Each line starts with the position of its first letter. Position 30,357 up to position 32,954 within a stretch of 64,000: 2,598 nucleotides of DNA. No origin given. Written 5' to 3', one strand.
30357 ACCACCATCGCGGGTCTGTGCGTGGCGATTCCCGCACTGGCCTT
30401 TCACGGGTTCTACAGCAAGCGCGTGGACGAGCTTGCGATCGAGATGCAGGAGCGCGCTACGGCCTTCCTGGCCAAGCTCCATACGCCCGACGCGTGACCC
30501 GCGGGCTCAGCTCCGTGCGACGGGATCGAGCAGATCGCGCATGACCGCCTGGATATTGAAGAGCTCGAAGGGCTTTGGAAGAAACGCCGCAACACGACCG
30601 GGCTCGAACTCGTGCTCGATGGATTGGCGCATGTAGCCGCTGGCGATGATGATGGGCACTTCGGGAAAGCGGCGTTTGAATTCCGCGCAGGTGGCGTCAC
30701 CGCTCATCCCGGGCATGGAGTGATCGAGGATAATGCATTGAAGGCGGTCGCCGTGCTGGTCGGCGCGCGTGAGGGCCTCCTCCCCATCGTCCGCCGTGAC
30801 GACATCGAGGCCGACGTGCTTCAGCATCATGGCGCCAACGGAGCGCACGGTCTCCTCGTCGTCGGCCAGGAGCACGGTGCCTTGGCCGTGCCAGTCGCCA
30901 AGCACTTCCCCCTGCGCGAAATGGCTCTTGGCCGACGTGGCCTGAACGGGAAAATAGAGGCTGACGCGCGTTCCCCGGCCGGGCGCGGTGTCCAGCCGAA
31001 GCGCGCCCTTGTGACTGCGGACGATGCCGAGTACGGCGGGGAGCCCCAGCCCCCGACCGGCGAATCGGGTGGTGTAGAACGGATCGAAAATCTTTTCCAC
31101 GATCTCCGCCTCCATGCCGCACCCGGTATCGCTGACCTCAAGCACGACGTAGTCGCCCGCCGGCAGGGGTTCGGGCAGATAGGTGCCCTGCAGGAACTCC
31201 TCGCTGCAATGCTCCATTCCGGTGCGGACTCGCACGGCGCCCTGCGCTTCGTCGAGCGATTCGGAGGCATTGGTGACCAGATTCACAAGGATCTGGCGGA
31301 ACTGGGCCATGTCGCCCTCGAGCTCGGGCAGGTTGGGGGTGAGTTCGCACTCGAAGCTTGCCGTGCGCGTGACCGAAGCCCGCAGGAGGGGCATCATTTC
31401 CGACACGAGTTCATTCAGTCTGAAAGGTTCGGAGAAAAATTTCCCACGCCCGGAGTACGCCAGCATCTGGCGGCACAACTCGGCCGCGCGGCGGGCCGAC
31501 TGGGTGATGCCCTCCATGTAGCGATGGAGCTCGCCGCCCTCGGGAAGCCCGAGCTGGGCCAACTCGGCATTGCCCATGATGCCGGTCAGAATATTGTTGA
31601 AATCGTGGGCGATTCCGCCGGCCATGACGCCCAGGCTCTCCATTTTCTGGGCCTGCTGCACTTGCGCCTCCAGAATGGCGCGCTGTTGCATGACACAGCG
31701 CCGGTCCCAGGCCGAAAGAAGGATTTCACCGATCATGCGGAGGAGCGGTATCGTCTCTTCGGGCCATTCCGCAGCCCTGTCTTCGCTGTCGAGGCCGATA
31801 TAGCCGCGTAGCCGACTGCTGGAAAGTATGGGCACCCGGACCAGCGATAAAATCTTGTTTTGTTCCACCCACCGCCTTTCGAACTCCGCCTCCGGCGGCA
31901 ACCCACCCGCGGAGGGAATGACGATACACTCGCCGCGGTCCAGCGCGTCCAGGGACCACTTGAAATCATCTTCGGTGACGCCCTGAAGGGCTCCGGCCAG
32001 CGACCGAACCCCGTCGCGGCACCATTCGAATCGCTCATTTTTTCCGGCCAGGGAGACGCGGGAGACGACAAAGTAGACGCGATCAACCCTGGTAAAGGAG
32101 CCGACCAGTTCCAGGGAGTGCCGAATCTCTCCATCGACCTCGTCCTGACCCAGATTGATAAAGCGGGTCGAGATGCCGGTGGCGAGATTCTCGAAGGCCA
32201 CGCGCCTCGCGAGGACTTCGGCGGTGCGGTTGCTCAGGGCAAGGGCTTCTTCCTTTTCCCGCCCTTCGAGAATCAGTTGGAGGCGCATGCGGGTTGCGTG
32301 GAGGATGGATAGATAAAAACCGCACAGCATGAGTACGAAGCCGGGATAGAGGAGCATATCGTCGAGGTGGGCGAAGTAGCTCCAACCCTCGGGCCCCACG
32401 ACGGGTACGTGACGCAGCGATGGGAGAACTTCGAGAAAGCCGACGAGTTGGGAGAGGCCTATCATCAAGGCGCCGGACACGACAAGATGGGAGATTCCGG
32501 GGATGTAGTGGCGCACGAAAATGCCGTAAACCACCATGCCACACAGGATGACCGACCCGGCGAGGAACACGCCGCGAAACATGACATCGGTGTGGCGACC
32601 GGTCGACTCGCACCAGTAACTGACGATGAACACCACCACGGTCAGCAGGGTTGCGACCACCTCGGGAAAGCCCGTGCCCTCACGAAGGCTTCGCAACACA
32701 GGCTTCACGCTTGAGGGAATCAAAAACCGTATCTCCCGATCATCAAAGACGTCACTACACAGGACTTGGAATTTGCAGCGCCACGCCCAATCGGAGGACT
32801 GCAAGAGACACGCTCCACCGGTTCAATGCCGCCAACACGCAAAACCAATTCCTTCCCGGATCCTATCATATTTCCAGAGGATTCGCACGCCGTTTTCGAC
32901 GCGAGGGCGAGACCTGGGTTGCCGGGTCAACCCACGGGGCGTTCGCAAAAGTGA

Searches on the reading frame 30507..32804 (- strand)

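Call 52: search_protein_families(library=pfam, proteins=[window:30507-32804:-], max_evalue=0.00001)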
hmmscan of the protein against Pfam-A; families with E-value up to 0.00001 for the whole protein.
window:30507-32804:- (765 aa): 3 families
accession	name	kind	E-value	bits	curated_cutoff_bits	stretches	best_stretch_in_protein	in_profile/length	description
PF02518.31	HATPase_c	-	6.4e-20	72.1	26.4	1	498-621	2-110/111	Histidine kinase-, DNA gyrase B-, and HSP90-like ATPase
PF00072.30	Response_reg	-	1.4e-16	61.1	30.2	1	644-753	1-108/111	Response regulator receiver domain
PF00512.31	HisKA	-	4.6e-09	36.6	26.9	1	394-451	5-61/66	His Kinase A (phospho-acceptor) domain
